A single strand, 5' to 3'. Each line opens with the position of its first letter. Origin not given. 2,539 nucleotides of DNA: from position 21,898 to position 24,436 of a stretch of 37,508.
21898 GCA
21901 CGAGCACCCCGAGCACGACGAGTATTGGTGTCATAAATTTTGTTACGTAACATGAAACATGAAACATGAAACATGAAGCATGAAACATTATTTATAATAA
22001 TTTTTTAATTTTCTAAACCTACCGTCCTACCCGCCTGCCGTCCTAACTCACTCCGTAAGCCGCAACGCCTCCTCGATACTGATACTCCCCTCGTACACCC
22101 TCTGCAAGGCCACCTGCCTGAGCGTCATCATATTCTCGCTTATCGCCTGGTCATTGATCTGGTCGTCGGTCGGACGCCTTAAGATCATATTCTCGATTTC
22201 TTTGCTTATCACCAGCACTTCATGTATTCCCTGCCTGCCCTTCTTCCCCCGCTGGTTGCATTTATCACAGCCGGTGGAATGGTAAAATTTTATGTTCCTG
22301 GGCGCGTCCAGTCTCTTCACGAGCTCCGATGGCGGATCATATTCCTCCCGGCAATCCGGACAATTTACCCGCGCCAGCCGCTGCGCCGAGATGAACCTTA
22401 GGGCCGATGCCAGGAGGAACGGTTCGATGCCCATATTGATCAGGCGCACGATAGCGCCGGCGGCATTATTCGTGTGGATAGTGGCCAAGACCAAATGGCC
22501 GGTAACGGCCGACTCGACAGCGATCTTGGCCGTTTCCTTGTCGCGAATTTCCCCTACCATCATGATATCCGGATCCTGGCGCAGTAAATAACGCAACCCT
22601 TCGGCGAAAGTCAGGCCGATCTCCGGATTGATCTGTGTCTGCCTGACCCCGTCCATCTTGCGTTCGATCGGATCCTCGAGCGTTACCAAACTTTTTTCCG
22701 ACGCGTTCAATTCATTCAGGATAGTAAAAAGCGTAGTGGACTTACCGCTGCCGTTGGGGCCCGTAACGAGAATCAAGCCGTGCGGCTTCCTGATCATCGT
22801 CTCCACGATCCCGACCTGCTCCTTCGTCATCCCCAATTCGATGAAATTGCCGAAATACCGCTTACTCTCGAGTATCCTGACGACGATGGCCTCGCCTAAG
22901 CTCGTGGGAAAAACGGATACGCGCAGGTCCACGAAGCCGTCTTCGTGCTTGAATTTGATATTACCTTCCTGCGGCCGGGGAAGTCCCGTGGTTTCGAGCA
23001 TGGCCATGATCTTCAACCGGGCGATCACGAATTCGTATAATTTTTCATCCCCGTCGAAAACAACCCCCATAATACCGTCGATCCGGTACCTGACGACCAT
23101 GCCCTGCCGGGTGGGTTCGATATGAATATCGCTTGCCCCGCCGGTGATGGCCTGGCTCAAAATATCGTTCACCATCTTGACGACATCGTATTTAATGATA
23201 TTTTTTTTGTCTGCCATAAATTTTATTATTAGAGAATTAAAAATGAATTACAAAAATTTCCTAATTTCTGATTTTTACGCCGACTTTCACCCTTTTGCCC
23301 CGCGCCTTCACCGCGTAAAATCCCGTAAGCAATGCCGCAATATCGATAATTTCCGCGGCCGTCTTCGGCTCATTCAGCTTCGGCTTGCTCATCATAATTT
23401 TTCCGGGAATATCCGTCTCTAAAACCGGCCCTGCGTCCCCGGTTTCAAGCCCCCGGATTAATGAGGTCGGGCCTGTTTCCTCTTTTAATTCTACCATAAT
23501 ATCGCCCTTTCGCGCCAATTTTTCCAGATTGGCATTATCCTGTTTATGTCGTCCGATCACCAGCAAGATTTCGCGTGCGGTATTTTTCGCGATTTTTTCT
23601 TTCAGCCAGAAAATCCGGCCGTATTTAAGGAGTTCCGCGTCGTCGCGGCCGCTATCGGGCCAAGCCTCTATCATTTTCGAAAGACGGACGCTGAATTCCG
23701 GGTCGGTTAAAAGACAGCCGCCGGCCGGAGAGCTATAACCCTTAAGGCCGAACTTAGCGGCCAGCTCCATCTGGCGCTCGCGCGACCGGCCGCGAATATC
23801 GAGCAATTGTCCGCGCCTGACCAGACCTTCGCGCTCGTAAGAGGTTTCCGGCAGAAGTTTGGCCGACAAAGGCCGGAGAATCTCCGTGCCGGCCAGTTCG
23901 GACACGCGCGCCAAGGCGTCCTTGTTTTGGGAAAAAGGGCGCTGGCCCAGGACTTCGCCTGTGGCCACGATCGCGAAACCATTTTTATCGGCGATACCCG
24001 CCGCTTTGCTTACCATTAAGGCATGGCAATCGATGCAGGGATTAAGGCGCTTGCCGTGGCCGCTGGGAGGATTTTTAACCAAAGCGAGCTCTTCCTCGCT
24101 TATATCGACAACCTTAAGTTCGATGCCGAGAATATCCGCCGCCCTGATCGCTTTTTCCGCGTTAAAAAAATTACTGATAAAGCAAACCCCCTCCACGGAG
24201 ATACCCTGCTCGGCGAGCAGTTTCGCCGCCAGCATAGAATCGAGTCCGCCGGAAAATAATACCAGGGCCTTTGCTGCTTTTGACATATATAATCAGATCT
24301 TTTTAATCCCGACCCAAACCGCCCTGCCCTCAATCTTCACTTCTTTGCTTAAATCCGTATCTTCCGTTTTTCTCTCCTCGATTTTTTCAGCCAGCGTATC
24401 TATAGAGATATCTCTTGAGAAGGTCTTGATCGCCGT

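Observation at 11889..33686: Window-wide family of tandem repeats with 7-nt (or 14-nt) period, sitting in frame inside conserved genes as well as between genes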

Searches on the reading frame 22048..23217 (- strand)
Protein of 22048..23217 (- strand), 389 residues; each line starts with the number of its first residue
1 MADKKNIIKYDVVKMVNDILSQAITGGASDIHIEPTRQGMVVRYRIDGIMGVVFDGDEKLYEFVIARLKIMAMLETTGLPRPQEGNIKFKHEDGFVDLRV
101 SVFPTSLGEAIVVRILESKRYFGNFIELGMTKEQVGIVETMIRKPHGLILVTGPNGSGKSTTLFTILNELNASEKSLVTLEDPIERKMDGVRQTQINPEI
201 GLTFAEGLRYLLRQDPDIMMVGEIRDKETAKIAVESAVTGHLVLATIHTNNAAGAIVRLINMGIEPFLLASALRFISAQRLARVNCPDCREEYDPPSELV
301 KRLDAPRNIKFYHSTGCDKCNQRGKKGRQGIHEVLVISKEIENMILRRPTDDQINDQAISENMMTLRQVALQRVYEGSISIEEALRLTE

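Call 6: search_protein_families(library=pfam, proteins=[window:22048-23217:-])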
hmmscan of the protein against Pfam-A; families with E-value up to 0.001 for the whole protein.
window:22048-23217:- (389 aa): 6 families
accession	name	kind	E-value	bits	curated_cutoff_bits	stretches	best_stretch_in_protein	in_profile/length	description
PF00437.27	T2SSE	-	8.6e-118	393.6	24.9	1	12-386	8-370/370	Type II/IV secretion system protein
PF00005.33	ABC_tran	-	0.00011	23.2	25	1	148-204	13-65/137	ABC transporter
PF25199.1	nSTAND_NTPase5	-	0.00032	21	34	1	138-184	32-80/145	Novel STAND NTPase 5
PF13401.12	AAA_22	-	0.00034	21.4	27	1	144-186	3-45/130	AAA domain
PF13604.12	AAA_30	-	0.00044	20.5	27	1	130-175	2-47/191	AAA domain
PF13555.12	AAA_29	-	0.00054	20.1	27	0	144-163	20-39/61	P-loop containing region of AAA domain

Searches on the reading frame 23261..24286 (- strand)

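Call 8: search_protein_families(library=pfam, proteins=[window:23261-24286:-])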
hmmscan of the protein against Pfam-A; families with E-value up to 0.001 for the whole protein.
window:23261-24286:- (341 aa): 4 families
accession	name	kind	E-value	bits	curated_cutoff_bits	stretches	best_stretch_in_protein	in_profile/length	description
PF02568.20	ThiI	-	4.2e-10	40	20.5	1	5-140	4-144/197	Thiamine biosynthesis protein (ThiI)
PF03054.22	tRNA_Me_trans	-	1.5e-06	28.5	20.6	1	6-111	2-126/202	tRNA methyl transferase HUP domain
PF24167.1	DUF7411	-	3.9e-06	27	28.7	1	6-68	2-64/194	Family of unknown function (DUF7411)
PF18297.6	NFACT-R_2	-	3.5e-05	24.3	26.9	1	240-280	10-50/104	NFACT protein RNA binding domain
